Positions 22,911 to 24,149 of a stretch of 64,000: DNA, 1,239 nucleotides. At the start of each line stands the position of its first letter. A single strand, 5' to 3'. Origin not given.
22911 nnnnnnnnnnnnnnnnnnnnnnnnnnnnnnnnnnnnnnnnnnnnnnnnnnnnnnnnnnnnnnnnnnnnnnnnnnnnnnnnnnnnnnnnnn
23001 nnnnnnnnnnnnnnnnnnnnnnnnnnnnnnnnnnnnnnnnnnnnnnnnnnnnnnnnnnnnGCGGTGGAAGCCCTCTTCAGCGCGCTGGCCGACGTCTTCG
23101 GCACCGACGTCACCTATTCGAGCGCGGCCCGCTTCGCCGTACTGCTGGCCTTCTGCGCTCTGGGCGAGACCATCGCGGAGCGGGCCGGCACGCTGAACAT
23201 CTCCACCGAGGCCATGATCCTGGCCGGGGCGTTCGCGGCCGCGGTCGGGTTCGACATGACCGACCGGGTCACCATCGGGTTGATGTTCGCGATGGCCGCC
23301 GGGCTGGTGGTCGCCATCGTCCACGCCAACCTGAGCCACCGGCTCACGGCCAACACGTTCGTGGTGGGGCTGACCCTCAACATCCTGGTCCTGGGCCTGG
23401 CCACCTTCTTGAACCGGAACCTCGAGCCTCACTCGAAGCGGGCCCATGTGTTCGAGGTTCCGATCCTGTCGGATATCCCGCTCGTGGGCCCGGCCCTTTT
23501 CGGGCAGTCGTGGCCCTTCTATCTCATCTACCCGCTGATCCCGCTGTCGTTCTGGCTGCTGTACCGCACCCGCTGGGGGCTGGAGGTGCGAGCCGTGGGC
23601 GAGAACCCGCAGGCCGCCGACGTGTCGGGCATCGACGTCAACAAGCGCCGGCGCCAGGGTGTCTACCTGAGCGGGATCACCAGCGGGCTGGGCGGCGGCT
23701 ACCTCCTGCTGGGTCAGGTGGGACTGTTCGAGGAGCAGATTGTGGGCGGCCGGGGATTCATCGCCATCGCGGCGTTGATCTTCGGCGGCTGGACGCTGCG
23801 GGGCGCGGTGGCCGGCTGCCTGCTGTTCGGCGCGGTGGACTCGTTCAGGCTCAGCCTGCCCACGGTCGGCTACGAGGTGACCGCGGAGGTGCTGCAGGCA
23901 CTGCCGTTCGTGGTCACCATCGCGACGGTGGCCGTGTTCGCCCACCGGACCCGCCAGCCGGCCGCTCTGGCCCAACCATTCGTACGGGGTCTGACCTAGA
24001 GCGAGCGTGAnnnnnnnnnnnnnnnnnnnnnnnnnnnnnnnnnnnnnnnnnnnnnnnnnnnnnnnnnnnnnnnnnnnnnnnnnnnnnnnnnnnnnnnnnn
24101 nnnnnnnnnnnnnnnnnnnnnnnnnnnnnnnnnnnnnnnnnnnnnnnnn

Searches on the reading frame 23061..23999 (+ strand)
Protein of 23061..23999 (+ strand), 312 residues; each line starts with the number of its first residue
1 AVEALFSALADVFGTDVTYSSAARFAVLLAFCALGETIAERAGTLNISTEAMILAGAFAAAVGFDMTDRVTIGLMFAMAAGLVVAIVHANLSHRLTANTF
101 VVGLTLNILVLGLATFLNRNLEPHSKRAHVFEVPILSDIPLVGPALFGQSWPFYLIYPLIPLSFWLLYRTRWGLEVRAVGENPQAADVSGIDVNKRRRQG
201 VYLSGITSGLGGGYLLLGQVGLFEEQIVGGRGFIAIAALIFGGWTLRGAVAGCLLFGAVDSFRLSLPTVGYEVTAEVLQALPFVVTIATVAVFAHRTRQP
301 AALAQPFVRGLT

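Call 8: search_protein_families(library=pfam, proteins=[window:23061-23999:+], max_evalue=0.001)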
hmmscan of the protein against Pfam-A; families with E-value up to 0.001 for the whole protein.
window:23061-23999:+ (312 aa): 1 family
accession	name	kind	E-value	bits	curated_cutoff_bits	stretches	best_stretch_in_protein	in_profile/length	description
PF02653.21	BPD_transp_2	-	2.8e-37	128.8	26.8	1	21-287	4-266/269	Branched-chain amino acid transport system / permease component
